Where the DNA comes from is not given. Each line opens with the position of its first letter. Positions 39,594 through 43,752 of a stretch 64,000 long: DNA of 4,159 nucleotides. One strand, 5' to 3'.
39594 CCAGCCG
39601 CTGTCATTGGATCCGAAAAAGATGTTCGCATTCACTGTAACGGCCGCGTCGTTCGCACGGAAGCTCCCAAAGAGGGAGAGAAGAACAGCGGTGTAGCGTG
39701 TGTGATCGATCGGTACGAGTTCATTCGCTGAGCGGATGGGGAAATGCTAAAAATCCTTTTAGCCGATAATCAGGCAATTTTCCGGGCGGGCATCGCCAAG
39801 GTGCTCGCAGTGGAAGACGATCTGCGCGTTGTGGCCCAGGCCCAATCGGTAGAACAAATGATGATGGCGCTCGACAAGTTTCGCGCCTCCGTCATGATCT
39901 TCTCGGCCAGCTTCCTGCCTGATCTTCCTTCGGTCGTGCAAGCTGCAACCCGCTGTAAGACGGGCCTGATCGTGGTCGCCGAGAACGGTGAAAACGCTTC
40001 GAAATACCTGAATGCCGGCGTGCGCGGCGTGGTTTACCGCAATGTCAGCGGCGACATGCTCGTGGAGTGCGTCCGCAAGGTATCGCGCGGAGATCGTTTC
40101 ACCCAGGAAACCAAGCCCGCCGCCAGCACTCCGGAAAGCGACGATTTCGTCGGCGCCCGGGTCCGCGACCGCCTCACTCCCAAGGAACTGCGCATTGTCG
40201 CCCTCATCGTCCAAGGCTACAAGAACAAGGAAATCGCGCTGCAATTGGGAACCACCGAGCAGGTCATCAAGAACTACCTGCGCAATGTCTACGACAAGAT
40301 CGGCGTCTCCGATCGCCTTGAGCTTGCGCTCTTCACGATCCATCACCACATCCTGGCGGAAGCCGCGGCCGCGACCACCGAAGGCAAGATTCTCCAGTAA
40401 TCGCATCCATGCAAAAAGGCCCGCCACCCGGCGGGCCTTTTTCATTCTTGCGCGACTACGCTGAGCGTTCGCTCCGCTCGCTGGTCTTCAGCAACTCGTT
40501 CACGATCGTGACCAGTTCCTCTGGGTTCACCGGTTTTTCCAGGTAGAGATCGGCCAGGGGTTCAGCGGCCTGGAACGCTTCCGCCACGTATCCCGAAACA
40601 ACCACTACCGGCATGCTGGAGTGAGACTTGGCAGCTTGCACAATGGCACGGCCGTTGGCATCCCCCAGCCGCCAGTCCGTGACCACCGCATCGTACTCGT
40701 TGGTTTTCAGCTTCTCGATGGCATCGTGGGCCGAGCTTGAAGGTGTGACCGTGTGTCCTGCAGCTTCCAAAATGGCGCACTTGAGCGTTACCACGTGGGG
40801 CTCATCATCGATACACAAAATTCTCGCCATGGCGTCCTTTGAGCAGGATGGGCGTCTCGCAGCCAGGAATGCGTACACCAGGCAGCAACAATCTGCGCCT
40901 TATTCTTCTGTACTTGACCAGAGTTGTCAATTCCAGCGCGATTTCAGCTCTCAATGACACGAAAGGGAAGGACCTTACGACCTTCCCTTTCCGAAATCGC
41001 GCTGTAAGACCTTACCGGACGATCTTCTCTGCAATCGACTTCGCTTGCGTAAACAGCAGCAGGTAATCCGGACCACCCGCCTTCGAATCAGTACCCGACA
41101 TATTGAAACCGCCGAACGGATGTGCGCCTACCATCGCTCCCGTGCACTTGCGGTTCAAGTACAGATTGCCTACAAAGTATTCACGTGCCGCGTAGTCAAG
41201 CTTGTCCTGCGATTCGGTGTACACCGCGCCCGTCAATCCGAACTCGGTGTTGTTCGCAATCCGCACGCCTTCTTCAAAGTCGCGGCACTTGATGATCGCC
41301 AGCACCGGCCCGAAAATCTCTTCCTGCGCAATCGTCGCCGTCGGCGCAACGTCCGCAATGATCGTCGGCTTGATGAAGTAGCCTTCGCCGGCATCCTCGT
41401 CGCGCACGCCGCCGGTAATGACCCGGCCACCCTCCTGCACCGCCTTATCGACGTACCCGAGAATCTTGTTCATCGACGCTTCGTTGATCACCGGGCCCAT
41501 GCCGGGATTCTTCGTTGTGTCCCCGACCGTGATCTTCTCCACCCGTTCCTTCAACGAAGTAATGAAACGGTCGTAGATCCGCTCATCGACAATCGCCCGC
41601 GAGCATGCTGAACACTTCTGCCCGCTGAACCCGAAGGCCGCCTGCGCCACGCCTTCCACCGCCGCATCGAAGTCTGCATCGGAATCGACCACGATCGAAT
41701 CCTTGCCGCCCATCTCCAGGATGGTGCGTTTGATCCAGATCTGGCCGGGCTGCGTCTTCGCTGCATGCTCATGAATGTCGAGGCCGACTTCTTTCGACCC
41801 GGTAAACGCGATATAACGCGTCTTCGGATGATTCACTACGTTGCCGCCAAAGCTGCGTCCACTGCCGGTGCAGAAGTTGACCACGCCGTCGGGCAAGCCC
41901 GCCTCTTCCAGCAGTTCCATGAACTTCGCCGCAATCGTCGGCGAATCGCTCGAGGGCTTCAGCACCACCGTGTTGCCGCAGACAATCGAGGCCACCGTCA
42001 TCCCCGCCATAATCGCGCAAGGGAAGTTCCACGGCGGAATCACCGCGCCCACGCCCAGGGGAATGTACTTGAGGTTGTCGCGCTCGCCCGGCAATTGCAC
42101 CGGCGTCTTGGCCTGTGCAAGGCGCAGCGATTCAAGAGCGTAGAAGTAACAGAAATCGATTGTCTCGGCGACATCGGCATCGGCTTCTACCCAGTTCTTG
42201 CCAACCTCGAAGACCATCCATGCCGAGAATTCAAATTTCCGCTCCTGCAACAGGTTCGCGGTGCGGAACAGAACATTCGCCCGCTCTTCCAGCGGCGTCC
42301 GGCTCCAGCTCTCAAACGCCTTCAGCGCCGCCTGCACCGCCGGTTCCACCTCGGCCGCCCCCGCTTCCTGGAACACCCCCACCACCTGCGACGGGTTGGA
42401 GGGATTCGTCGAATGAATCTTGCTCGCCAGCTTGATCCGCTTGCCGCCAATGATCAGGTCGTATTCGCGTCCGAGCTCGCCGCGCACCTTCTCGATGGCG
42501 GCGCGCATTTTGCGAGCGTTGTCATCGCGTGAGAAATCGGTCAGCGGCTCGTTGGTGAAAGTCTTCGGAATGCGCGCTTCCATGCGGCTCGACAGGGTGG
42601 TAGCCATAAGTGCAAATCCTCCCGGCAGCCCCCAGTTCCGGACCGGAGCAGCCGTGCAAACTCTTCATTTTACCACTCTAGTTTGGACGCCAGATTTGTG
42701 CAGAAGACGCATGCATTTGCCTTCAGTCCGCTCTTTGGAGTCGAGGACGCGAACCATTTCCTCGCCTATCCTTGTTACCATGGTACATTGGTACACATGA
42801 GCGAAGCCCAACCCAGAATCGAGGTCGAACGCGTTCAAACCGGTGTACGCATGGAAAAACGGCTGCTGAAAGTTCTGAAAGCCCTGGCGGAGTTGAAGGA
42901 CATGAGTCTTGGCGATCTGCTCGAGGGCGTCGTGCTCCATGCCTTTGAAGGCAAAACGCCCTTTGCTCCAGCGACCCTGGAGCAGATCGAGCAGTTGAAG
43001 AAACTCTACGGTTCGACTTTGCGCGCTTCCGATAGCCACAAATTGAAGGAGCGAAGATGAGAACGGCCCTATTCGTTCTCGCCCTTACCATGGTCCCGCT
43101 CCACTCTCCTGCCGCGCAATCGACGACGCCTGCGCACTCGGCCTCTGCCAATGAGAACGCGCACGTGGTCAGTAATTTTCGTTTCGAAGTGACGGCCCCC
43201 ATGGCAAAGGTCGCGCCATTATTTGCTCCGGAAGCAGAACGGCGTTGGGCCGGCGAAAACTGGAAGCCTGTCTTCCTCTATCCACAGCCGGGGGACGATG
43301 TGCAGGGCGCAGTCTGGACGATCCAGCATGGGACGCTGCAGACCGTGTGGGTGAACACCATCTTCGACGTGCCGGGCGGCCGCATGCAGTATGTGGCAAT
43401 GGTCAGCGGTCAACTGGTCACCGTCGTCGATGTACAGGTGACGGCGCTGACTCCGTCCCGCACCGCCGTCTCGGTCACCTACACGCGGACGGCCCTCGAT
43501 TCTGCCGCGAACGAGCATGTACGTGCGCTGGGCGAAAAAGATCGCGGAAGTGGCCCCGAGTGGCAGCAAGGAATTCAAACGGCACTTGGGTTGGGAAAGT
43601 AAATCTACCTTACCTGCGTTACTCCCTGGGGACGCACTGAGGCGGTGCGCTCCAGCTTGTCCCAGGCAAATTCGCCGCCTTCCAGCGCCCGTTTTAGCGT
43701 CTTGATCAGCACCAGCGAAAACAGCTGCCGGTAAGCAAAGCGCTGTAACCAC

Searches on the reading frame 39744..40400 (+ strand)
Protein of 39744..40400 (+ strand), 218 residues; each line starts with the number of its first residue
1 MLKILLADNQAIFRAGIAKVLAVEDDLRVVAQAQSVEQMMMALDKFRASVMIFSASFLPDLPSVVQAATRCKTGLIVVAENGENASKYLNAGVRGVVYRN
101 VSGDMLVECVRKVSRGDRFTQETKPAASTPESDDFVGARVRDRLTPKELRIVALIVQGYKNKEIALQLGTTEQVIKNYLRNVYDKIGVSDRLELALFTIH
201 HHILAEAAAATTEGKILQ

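Call 10: search_protein_families(library=pfam, proteins=[window:39744-40400:+], max_evalue=0.001)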
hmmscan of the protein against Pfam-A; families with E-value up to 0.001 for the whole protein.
window:39744-40400:+ (218 aa): 2 families
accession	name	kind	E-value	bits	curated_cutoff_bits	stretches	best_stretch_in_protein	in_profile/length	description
PF00196.25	GerE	-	4.7e-13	49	23.5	1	143-197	2-56/57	Bacterial regulatory proteins, luxR family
PF08281.18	Sigma70_r4_2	-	3.2e-05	23.9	25.7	1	143-180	10-48/54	Sigma-70, region 4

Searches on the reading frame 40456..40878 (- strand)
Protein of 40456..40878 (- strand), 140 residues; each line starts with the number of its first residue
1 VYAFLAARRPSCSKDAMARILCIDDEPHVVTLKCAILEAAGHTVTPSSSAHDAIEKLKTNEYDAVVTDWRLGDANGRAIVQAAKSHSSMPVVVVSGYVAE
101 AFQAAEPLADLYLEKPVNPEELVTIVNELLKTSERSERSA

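Call 10: search_protein_families(library=pfam, proteins=[window:40456-40878:-], max_evalue=0.001)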
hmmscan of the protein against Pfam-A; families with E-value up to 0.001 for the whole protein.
window:40456-40878:- (140 aa): 1 family
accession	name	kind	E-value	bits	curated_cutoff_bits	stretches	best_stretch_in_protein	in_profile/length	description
PF00072.30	Response_reg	-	1.2e-17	64.5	30.2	1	20-126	1-110/111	Response regulator receiver domain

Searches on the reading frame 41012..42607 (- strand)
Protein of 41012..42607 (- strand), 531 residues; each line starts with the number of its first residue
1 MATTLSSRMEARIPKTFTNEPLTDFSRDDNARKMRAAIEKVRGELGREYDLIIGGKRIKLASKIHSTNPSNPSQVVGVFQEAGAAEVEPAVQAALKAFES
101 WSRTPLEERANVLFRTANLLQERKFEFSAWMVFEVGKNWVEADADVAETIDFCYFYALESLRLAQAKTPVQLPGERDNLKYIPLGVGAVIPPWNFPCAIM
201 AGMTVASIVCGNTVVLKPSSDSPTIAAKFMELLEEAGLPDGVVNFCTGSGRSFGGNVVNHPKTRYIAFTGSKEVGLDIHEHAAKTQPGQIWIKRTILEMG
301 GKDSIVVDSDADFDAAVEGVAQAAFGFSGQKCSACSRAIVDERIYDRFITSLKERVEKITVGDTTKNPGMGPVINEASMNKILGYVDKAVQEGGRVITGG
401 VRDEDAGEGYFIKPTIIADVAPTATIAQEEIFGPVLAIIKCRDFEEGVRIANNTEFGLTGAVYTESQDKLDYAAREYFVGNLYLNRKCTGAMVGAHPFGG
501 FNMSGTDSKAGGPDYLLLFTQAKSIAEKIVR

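Call 9: search_protein_families(library=pfam, proteins=[window:41012-42607:-], max_evalue=0.001)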
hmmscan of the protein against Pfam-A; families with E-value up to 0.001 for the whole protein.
window:41012-42607:- (531 aa): 1 family
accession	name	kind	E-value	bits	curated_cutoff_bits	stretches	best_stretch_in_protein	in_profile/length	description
PF00171.27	Aldedh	-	9.6e-151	502.9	23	1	62-525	7-461/461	Aldehyde dehydrogenase family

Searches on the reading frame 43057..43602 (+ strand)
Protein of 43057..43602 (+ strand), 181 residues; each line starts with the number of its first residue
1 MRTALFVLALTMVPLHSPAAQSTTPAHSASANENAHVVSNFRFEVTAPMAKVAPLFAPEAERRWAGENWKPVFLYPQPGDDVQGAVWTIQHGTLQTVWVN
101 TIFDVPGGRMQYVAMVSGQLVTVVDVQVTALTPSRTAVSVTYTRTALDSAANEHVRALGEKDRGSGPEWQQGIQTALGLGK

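Call 9: search_protein_families(library=pfam, proteins=[window:43057-43602:+], max_evalue=0.001)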
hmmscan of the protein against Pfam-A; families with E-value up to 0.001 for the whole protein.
window:43057-43602:+ (181 aa): 1 family
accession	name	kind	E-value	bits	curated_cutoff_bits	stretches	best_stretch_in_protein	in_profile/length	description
PF19818.4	DUF6301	-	0.00044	20.8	27.2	0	87-163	25-101/137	Family of unknown function (DUF6301)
